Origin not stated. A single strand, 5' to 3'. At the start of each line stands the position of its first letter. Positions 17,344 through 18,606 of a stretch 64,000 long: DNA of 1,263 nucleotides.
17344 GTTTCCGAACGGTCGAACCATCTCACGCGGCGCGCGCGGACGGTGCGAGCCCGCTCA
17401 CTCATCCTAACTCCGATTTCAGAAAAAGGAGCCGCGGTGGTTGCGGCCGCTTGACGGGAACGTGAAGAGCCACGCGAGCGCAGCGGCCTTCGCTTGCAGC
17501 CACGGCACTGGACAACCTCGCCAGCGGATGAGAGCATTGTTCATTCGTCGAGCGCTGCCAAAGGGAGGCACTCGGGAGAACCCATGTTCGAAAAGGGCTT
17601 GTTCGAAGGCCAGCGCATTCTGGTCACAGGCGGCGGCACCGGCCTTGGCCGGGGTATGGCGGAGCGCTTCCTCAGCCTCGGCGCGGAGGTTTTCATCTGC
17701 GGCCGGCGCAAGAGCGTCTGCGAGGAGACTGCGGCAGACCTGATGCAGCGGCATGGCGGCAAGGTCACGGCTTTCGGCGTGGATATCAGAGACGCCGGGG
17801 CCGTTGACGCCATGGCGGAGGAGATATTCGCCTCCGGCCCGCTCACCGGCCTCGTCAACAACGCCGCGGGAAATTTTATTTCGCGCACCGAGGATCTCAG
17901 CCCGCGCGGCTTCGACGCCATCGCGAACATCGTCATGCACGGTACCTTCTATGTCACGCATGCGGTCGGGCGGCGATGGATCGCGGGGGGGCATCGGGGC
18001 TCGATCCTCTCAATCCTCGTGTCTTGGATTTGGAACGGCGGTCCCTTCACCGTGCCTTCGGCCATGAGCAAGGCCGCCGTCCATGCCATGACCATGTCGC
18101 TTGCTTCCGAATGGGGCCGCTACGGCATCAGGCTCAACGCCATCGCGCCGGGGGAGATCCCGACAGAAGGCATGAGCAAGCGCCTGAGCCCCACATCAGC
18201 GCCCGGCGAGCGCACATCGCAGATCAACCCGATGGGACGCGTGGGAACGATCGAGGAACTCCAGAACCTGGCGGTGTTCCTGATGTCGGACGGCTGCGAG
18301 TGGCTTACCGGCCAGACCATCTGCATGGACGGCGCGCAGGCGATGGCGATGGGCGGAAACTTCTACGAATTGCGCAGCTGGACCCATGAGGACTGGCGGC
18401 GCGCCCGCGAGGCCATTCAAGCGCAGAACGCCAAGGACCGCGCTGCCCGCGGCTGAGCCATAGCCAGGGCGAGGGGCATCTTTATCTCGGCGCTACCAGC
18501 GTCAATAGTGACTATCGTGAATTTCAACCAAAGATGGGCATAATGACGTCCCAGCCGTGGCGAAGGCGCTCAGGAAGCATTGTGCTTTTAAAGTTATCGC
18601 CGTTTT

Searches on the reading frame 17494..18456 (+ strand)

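Call 94: search_protein_families(library=pfam, proteins=[window:17494-18456:+], max_evalue=0.0001)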
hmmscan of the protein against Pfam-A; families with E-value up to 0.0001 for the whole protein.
window:17494-18456:+ (320 aa): 3 families
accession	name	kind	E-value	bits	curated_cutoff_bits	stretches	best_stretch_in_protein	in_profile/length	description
PF13561.12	adh_short_C2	-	3.3e-41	141.8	27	1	49-280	6-233/236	Enoyl-(Acyl carrier protein) reductase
PF00106.31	adh_short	-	1e-35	123.5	26.6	1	41-229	2-189/195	short chain dehydrogenase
PF08659.16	KR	-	8e-08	32.8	22.6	1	42-127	3-92/180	KR domain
